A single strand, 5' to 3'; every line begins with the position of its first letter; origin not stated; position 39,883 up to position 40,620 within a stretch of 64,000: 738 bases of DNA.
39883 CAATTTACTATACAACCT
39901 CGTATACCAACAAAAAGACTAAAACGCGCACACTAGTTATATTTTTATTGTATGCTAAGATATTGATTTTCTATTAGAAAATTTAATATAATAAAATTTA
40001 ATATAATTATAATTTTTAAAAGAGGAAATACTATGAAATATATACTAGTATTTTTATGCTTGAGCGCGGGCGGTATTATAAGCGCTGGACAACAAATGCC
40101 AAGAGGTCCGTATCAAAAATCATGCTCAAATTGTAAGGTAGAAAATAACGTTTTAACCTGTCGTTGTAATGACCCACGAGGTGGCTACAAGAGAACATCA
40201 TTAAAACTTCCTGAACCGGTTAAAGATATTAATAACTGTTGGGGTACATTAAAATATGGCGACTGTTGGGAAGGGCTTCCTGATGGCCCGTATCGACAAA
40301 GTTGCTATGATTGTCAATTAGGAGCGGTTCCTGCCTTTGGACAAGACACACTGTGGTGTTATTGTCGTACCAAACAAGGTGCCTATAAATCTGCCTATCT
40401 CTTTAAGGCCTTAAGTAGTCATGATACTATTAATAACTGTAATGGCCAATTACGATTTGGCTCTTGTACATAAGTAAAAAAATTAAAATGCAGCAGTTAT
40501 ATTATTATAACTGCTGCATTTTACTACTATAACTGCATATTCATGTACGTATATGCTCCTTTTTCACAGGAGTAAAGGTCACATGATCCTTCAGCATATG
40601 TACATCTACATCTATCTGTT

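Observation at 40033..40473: Cyanovirin-N homology (CVNH) lectin-like secreted protein in an intracellular-type bacterium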

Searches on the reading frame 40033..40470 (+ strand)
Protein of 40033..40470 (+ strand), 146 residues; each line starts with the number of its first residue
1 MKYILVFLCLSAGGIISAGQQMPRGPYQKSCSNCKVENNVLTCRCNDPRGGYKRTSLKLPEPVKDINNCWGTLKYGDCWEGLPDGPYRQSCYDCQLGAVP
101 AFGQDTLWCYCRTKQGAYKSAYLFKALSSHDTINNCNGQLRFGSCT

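Call 3: search_protein_families(library=pfam, proteins=[window:40033-40470:+], max_evalue=10)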
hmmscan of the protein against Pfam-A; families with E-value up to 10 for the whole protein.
window:40033-40470:+ (146 aa): 1 family
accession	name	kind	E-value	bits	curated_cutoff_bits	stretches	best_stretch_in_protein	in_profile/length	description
PF08881.15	CVNH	-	3.5e-09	37.8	24.5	1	27-140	1-101/102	CVNH domain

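Call 4: search_solved_structures(query=window:40033-40470:+, max_evalue=10, show_alignments=3)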
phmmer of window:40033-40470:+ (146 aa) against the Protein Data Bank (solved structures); distinct sequences matched with E-value up to 10: 14.
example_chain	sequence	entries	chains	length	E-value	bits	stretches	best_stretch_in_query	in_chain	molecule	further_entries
3s3z_A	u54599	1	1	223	1.5e-09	41.3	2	22-96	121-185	Tandem Cyanovirin-N Dimer CVN2L10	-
3s3y_A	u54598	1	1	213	2.3e-09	40.7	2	23-96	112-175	TANDEM CYANOVIRIN-N DIMER CVN2L0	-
2y1s_A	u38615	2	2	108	6.8e-05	26.1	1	27-140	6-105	Mannan-binding lectin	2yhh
2rp3_A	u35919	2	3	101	0.00013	25.2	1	25-142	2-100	Cyanovirin-N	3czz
3lhc_A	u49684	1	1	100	0.00014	25.1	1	25-66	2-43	Cyanovirin-N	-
4j4c_A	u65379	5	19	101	0.00028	24.2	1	25-141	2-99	Cyanovirin-N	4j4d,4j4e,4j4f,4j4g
1lom_A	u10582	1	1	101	0.00038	23.7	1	25-117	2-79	Cyanovirin-N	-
1iiy_A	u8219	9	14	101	0.00039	23.7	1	25-117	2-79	CYANOVIRIN-N | PROTEIN (CYANOVIRIN-N)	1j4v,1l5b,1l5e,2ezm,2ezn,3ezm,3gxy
1n02_A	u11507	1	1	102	0.00073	22.8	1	27-75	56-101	Cyanovirin-N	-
2pys_A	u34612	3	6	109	0.0034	20.6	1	25-96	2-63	Cyanovirin-N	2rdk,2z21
6x7h_A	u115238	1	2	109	0.0093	19.2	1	25-96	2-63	Cyanovirin-N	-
5k79_A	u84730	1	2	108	0.23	14.7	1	25-78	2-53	Cyanovirin-N domain protein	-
28nt_4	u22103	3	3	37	0.34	14.1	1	24-51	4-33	Large ribosomal subunit protein bL36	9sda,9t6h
9g7k_C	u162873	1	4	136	0.75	13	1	61-125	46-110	Nanobody 12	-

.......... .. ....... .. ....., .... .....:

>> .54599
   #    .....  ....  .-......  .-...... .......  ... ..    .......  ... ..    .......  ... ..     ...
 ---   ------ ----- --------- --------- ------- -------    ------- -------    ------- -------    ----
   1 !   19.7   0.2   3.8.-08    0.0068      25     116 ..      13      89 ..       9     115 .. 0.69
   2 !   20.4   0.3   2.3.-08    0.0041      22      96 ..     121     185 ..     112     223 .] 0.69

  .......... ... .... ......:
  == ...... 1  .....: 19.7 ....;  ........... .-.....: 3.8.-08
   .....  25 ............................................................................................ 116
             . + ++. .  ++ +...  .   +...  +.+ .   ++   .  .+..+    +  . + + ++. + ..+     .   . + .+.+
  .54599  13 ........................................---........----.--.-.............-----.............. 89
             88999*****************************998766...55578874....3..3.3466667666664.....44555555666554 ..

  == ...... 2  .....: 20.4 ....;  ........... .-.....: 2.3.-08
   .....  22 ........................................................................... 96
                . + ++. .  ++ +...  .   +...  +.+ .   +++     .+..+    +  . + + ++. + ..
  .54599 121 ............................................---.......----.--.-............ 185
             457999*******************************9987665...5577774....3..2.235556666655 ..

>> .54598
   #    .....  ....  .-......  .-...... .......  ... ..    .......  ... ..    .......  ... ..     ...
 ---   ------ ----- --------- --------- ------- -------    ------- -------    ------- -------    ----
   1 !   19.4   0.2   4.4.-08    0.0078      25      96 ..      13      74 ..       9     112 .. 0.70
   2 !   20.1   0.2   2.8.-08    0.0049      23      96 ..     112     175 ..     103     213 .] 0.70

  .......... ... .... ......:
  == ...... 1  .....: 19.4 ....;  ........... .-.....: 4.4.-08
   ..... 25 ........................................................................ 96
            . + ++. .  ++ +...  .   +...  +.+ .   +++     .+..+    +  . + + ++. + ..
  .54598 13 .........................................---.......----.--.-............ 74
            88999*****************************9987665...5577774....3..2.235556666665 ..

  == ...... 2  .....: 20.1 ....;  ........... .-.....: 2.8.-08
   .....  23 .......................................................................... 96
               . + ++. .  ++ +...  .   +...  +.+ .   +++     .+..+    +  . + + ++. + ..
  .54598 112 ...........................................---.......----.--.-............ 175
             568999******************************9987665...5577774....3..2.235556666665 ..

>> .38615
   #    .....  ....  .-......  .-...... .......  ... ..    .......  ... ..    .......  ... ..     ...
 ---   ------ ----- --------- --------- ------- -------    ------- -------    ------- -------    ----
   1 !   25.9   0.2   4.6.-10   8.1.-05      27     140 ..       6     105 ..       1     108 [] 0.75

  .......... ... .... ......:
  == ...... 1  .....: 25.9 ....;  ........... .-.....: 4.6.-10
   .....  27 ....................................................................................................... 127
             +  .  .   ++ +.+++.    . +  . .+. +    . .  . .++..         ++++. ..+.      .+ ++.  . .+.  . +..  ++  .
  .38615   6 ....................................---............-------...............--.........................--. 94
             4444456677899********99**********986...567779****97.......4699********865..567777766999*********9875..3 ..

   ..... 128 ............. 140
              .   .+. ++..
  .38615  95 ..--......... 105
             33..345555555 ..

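Call 8: find_homologous_proteins(query=window:40033-40470:+, max_evalue=0.001)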
Query window:40033-40470:+ (146 aa): 1 proteins with E <= 0.001 among 4 candidates.
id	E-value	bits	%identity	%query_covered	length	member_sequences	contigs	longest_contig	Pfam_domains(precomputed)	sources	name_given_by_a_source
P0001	1.0e-99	349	100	100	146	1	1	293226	PF08881.16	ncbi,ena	-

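Call 10: find_encoding_contigs(protein=P0001, flank=3000, max_places=4)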
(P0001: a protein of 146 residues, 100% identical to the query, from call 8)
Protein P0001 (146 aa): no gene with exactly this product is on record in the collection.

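Call 11: list_cluster_members(proteins=[P0001])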
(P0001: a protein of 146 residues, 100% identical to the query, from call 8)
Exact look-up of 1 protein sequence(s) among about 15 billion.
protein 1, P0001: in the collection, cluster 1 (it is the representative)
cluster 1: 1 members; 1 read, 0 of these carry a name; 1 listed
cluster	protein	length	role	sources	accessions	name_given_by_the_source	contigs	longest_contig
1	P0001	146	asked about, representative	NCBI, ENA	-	-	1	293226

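Call 15: search_protein_representatives(protein=window:40033-40470:+)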
Query: 146 residues. Proteins with E-value up to 0.001 (for the whole library): 509; up to 1e-10: 79; up to 1e-30: 2. The best 150 are listed.
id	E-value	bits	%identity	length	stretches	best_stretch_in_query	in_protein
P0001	3.2e-100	349.1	100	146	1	1-146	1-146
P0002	7.2e-35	136.6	44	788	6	21-91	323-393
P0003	2.8e-25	105.5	34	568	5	13-128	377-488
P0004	5.5e-25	104.5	41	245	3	5-146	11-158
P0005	1.2e-22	97.0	36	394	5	18-96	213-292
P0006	4.5e-22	95.0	34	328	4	20-141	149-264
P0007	4.3e-21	91.9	39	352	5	18-93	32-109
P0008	9.6e-21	90.7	35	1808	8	18-116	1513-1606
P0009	2.8e-20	89.2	47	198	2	22-96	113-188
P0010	1.0e-19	87.4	33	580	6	6-142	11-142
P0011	1.1e-18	84.1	31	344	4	15-144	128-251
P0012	1.4e-18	83.7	34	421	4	19-141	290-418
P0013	4.0e-18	82.2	34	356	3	15-140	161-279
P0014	5.0e-18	81.9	36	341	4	21-78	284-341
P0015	7.4e-18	81.3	32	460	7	18-140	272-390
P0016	8.5e-18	81.1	38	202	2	6-141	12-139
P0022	2.0e-16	76.7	29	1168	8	18-123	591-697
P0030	3.6e-15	72.6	49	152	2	6-78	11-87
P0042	3.7e-14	69.3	39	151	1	2-145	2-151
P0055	4.0e-12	62.7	34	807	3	19-125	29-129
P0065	9.8e-12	61.4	40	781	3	20-94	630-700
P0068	1.3e-11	61.1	31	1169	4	22-137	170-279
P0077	3.3e-11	59.7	31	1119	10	21-113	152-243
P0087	3.8e-10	56.3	36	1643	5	16-97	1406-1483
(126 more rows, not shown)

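Call 17: list_cluster_members(proteins=[P0002, P0003, P0004, P0005, P0006, P0007, P0009, P0016, P0030, P0042])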
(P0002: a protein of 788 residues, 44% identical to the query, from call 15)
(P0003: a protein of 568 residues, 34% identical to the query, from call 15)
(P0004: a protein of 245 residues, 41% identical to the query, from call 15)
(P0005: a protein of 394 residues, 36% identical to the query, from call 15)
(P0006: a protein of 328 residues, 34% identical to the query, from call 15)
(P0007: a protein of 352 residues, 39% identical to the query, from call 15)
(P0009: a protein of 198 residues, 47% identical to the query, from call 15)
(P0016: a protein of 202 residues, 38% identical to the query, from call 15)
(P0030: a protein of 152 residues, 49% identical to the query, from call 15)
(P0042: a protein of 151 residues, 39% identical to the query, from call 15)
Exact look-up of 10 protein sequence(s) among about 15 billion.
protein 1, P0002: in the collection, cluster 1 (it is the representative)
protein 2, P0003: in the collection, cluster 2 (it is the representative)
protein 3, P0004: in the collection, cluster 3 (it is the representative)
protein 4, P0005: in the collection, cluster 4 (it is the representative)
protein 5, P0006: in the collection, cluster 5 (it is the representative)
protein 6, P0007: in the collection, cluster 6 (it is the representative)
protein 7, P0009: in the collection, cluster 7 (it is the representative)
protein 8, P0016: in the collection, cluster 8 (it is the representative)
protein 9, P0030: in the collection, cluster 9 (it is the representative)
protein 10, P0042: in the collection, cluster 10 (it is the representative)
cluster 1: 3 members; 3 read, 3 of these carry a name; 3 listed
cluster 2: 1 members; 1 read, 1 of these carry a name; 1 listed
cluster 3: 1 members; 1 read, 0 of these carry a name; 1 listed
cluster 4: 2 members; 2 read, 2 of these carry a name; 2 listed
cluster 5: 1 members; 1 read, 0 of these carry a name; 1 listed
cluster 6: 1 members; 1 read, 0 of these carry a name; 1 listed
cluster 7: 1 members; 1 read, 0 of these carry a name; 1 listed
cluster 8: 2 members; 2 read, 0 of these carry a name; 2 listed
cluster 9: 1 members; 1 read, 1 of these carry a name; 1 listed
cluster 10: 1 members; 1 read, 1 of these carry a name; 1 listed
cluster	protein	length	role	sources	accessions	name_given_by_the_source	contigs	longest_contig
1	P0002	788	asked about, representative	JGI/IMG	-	hypothetical protein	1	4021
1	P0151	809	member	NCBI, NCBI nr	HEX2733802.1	MAG TPA: phosphodiester glycosidase family protein [Polyangiaceae bacterium] | phosphodiester glycosidase family protein [Polyangiaceae bacterium]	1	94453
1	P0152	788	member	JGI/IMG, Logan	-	hypothetical protein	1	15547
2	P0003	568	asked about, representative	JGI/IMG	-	hypothetical protein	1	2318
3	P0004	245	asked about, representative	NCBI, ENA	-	-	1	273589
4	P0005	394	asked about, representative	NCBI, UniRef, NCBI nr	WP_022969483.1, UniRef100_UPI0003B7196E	CVNH domain-containing protein [Arenimonas oryziterrae] | CVNH domain-containing protein n=1 Tax=Arenimonas oryziterrae TaxID=498055 ...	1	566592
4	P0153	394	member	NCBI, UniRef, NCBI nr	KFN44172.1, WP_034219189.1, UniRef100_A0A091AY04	CVNH domain-containing protein [Arenimonas oryziterrae] | Cyanovirin-N domain-containing protein n=1 Tax=Arenimonas oryziterrae DSM 21050 = YC6267 ...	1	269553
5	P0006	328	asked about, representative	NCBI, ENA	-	-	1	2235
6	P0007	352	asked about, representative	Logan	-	-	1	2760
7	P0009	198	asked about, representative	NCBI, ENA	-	-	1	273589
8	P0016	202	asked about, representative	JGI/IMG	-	-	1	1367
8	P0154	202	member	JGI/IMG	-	-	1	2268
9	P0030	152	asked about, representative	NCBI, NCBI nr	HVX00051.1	MAG TPA: hypothetical protein VHA52_06430 [Candidatus Babeliaceae bacterium] | hypothetical protein [Candidatus Babeliaceae bacterium]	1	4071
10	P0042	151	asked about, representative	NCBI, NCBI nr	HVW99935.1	MAG TPA: CVNH domain-containing protein [Candidatus Babeliaceae bacterium] | CVNH domain-containing protein [Candidatus Babeliaceae bacterium]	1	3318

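Call 23: find_related_loci(query=window:40033-40470:+, collection=genome_contigs, flank=6000)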
Query window:40033-40470:+ (146 aa) in genome_contigs; peptide patterns used: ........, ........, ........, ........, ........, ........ (x = any residue, [..] = any of these).
125 stretches matched a pattern, but none encodes a relative of the query by tblastn (E <= 1e-3).

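Call 31: find_homologous_proteins(query=A2, max_evalue=0.00001)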
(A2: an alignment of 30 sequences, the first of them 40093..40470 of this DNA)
Query A2 (30 sequences) (126 aa, profile of the alignment): 6 proteins with E <= 0.00001 among 90 candidates.
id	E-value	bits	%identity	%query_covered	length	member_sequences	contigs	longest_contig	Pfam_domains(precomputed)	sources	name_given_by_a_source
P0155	6.8e-42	160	30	94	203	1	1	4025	PF08881.16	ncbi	-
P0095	3.4e-38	148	31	95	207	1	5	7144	-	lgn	-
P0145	7.9e-37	144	33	94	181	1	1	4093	PF08881.16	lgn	-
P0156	1.1e-35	140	30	96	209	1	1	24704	PF08881.16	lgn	-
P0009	1.0e-33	134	51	60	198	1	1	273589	-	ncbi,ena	-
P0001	1.1e-32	130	100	100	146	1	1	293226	PF08881.16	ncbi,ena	-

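Call 32: find_encoding_contigs(protein=P0009, flank=8000, max_places=3)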
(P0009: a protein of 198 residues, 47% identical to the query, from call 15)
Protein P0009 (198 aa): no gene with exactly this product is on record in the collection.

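Call 33: find_encoding_contigs(protein=P0156, flank=6000, max_places=3)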
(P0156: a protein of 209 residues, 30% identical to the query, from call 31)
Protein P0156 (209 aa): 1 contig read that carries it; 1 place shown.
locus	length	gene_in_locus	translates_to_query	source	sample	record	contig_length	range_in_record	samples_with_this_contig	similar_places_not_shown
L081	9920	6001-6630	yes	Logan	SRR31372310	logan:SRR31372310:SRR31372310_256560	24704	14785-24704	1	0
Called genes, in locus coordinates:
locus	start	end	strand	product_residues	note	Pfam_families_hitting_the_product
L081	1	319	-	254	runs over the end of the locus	PF03372:Exo_endo_phos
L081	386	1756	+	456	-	PF00209:SNF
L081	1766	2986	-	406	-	PF01490:Aa_trans, PF03222:Trp_Tyr_perm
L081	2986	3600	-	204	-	PF13511:DUF4124, PF17957:Big_7 (weak)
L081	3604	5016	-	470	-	PF03951:Gln-synt_N, PF00120:Gln-synt_C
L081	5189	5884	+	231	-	PF13645:YkuD_2, PF03734:YkuD (weak)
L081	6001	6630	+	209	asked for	PF08881:CVNH (weak)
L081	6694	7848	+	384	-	PF00999:Na_H_Exchanger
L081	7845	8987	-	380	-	PF01545:Cation_efflux, PF16916:ZT_dimer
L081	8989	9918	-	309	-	?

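Call 40: search_protein_families(library=ncbifam, proteins=[window:40033-40470:+], max_evalue=1)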
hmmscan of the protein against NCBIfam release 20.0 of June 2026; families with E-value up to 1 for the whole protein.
window:40033-40470:+ (146 aa): 1 family
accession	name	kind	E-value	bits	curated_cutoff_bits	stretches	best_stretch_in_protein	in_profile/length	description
NF052356.1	mannose_binding_lectin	equivalog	1.5e-14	54.5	80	1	26-141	2-102/103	mannose-binding lectin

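Call 41: predict_structure(alignment_id=A2)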
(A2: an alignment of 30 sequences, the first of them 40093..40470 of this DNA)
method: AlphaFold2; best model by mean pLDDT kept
length: 126 residues; sequences in the alignment: 30
mean_pLDDT: 93.0   pTM: 0.76
mean pLDDT of the five models: 93.0, 92.4, 92.3, 92.2, 91.4
residues with pLDDT >= 90: 104; 70-90: 18; 50-70: 4; < 50: 0
segments of 3 or more residues with pLDDT < 50: none
pLDDT, mean of each block of 10 residues (from residue 1): 96 98 95 97 94 94 94 91 91 96 79 95 91
secondary structure, 60 per line:
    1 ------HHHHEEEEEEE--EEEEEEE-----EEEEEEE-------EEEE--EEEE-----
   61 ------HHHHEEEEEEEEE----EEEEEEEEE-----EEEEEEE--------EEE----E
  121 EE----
elements in order: H7-10 E11-17 E20-26 E32-38 E46-49 E52-55 H67-70 E71-79 E84-92 E98-104 E113-115 E120-122

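Call 44: fold_search(model_id=the predicted structure, library=pdb)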
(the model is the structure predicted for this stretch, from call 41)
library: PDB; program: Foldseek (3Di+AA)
matches with E <= 10: 860; with E <= 0.001: 24
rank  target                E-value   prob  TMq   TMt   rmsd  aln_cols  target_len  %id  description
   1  4j4c                  4.4e-07  1.00  0.29  0.35  14.3       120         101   26  Structure of P51G Cyanovirin-N swapped dimer in the P3221 space group (released 2013-04-03)
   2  3lhc                  4.6e-07  1.00  0.28  0.35  14.3       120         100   25  Crystal structure of cyanovirin-n swapping domain b mutant (released 2010-02-09)
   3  3s3z                  4.9e-07  1.00  0.28  0.34  14.3       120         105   26  Crystal Structure an Tandem Cyanovirin-N Dimer, CVN2L10 (released 2011-08-03)
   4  3ezm                  6.7e-07  1.00  0.29  0.35  14.5       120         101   26  CYANOVIRIN-N (released 1998-12-23)
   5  2z21_A                1.2e-06  1.00  0.28  0.35  17.3       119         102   24  Crystal Structure of a five site mutated Cyanovirin-N (released 2007-07-31)
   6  1lom                  1.2e-06  1.00  0.28  0.35  14.3       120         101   28  CYANOVIRIN-N DOUBLE MUTANT P51S S52P (released 2002-06-26)
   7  2pys_A                1.9e-06  1.00  0.28  0.35  17.4       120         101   23  Crystal Structure of a Five Site Mutated Cyanovirin-N with a Mannose Dimer Bound at 1.8 A Resolution (released 2007-07-31)
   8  5k79_A                2.6e-06  1.00  0.31  0.36  17.0       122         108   24  Structure and anti-HIV activity of CYT-CVNH, a new cyanovirin-n homolog (released 2016-07-20)
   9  6x7h_A                2.9e-06  1.00  0.28  0.35  17.4       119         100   24  Cyanovirin-N Mutation I34Y with Dimannose bound (released 2021-06-02)
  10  2pys_B                3.7e-06  1.00  0.28  0.34  17.4       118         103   23  Crystal Structure of a Five Site Mutated Cyanovirin-N with a Mannose Dimer Bound at 1.8 A Resolution (released 2007-07-31)
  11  2rp3_MODEL_1_A        4.3e-06  1.00  0.28  0.34  17.3       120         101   26  Solution Structure of Cyanovirin-N Domain B Mutant (released 2008-08-19)
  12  2rdk_B                4.8e-06  1.00  0.27  0.34  17.4       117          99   25  Five site mutated Cyanovirin-N with Mannose dimer bound (released 2008-05-06)
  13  6x7h_B                5.4e-06  1.00  0.28  0.35  17.1       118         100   24  Cyanovirin-N Mutation I34Y with Dimannose bound (released 2021-06-02)
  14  2z21_B                9.8e-06  1.00  0.28  0.34  17.3       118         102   24  Crystal Structure of a five site mutated Cyanovirin-N (released 2007-07-31)
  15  3hnu                  1.2e-05  1.00  0.30  0.35  16.8       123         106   21  Crystal structure of a designed Cyanovirin-N homolog lectin; LKAMG in P21 space group (released 2009-06-23)
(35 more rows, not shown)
